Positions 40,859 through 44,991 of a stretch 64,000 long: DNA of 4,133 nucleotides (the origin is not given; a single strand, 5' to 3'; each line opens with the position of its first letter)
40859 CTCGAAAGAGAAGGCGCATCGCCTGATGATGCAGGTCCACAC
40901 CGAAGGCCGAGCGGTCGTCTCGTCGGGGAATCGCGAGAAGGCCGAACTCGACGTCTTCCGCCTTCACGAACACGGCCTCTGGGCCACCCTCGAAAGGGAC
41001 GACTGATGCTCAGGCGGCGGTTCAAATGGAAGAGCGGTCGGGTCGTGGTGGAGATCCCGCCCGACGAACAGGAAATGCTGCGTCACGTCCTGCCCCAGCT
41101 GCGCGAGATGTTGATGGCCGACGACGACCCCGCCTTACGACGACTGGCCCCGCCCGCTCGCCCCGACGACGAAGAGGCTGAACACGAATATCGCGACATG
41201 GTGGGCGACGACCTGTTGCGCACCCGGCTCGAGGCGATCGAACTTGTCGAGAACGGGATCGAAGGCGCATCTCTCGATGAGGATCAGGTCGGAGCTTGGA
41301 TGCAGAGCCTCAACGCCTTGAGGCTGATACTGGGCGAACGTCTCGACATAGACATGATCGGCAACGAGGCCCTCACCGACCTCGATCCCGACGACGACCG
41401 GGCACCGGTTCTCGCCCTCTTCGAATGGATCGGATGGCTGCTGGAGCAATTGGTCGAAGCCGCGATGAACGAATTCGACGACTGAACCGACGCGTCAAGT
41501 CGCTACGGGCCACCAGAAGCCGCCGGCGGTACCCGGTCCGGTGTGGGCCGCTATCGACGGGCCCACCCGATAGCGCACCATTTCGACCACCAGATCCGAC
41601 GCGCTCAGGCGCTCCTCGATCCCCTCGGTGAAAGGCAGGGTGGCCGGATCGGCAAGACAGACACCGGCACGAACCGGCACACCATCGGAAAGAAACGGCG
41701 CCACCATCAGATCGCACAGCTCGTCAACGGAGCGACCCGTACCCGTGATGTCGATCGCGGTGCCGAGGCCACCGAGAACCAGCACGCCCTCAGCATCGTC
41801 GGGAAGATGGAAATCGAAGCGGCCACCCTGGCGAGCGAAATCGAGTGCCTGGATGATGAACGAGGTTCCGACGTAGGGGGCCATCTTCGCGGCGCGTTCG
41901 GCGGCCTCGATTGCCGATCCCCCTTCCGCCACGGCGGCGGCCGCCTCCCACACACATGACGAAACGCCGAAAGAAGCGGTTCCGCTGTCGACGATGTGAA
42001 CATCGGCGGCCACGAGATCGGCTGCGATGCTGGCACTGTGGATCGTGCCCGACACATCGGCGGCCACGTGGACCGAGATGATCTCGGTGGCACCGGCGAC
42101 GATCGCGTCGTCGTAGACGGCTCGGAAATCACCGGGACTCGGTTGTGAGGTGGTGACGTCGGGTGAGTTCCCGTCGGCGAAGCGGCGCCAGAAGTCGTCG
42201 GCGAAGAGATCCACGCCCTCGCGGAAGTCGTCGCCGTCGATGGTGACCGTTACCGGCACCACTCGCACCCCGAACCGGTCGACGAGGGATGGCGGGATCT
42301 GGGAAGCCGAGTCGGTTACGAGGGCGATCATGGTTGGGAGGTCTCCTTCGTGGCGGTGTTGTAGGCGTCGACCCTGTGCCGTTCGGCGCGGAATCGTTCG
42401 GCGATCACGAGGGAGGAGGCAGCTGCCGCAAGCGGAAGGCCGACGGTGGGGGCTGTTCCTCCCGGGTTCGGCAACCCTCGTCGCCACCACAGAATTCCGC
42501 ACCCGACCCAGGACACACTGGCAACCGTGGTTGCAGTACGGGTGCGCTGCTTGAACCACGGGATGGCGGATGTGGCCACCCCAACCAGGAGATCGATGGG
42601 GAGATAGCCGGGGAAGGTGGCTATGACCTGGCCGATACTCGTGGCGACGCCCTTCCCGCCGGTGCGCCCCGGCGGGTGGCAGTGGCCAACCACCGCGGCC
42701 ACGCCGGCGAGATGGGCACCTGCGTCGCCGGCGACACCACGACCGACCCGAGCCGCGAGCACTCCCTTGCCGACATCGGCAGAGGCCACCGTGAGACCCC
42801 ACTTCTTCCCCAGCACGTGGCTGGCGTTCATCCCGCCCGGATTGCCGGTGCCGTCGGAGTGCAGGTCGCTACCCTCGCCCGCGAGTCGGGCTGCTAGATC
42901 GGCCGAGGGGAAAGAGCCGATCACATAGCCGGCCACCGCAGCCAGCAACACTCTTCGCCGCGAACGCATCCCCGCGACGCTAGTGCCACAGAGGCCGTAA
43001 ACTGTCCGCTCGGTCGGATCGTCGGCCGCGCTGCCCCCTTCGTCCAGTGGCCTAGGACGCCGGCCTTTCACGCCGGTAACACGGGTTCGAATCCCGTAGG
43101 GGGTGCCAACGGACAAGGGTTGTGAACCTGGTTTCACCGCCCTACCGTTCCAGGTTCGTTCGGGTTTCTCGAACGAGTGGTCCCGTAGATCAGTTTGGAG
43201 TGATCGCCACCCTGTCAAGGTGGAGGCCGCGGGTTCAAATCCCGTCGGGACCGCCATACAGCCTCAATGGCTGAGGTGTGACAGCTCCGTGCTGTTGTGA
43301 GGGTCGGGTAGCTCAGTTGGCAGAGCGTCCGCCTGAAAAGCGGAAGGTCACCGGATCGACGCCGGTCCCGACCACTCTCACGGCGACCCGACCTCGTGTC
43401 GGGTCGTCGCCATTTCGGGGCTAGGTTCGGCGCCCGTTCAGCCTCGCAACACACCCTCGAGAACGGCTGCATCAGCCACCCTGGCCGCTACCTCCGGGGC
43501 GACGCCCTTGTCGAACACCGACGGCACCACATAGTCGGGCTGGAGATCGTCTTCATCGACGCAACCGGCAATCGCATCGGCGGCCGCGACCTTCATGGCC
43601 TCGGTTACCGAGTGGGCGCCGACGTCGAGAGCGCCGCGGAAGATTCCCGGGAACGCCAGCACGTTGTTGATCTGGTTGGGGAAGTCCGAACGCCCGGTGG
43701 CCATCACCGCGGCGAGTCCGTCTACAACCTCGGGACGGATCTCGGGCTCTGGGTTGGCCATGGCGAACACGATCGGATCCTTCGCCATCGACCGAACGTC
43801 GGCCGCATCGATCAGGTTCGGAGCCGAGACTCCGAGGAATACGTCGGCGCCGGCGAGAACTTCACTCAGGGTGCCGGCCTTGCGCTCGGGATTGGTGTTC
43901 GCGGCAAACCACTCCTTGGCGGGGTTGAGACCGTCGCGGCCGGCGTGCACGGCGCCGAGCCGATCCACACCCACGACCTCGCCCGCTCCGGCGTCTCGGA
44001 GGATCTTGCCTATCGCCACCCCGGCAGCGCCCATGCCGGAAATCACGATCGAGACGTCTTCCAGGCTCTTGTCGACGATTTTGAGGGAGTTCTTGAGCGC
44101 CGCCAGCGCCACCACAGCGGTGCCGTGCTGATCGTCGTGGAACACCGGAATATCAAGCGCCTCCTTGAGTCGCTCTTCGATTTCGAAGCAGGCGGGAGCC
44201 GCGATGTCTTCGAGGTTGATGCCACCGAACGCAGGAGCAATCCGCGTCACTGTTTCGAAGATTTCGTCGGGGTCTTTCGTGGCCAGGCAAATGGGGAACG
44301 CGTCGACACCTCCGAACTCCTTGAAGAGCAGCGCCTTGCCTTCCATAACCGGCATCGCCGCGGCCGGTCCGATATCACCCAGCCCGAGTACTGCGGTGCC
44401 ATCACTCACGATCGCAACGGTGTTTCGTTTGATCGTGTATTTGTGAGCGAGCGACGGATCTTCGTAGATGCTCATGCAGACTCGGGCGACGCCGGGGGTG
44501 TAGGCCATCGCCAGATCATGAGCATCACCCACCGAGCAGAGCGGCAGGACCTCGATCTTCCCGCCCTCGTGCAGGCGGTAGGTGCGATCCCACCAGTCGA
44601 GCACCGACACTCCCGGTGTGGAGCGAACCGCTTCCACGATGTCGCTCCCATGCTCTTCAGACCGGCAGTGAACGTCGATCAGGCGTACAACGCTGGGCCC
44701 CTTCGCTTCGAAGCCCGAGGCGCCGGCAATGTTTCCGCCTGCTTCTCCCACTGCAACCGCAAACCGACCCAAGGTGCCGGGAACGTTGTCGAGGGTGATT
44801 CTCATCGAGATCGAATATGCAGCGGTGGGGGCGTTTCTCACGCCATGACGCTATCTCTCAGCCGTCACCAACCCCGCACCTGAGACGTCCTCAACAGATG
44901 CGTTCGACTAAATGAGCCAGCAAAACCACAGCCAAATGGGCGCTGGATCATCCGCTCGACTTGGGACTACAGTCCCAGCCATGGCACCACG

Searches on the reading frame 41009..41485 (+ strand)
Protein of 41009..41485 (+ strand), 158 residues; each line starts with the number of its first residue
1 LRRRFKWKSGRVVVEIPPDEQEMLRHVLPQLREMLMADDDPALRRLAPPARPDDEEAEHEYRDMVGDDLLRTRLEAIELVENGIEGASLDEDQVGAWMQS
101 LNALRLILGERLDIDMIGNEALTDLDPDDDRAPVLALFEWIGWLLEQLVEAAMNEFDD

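Call 43: search_protein_families(library=pfam, proteins=[window:41009-41485:+], max_evalue=0.001)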
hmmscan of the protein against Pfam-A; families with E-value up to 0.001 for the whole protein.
window:41009-41485:+ (158 aa): 1 family
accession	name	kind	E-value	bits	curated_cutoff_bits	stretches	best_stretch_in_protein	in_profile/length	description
PF09438.16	DUF2017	-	7.1e-33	114.7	25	1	3-151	2-178/179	Domain of unknown function (DUF2017)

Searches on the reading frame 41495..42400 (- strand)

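Call 43: search_protein_families(library=pfam, proteins=[window:41495-42400:-], max_evalue=0.001)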
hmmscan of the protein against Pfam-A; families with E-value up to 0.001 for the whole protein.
window:41495-42400:- (301 aa): 1 family
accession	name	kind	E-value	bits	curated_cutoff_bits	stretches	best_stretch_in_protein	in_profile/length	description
PF02645.21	DegV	-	1.3e-42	146.5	27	1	25-194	2-171/280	Uncharacterised protein, DegV family COG1307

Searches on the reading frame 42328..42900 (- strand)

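Call 43: search_protein_families(library=pfam, proteins=[window:42328-42900:-], max_evalue=0.001)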
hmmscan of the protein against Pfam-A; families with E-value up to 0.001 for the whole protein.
window:42328-42900:- (190 aa): 1 family
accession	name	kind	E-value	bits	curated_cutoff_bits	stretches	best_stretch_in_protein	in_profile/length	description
PF02660.20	G3P_acyltransf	-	9.1e-21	75.1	24.1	1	9-161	19-148/164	Glycerol-3-phosphate acyltransferase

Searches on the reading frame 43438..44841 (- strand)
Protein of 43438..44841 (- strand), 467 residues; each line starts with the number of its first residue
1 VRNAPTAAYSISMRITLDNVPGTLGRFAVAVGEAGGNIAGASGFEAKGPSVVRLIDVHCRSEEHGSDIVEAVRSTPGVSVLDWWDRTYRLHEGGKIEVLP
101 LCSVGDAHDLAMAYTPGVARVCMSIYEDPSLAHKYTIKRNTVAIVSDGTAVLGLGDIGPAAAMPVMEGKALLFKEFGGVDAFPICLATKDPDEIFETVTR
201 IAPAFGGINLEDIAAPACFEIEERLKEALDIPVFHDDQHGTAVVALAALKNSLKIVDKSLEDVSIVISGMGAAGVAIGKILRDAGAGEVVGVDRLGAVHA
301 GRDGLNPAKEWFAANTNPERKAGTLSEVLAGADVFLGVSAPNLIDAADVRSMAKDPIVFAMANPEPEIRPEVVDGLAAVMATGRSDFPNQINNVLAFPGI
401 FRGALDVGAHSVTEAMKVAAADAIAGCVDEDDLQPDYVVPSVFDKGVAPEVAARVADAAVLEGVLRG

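Call 43: search_protein_families(library=pfam, proteins=[window:43438-44841:-], max_evalue=0.001)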
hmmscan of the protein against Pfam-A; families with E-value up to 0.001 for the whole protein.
window:43438-44841:- (467 aa): 3 families
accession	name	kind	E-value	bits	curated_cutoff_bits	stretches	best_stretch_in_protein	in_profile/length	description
PF00390.24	malic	-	2.1e-30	106.3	23.1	1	95-226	3-182/182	Malic enzyme, N-terminal domain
PF03949.21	Malic_M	-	3.4e-25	89.3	23.5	1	240-459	3-257/258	Malic enzyme, NAD binding domain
PF01842.31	ACT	-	2e-05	24.7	27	1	14-75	4-64/66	ACT domain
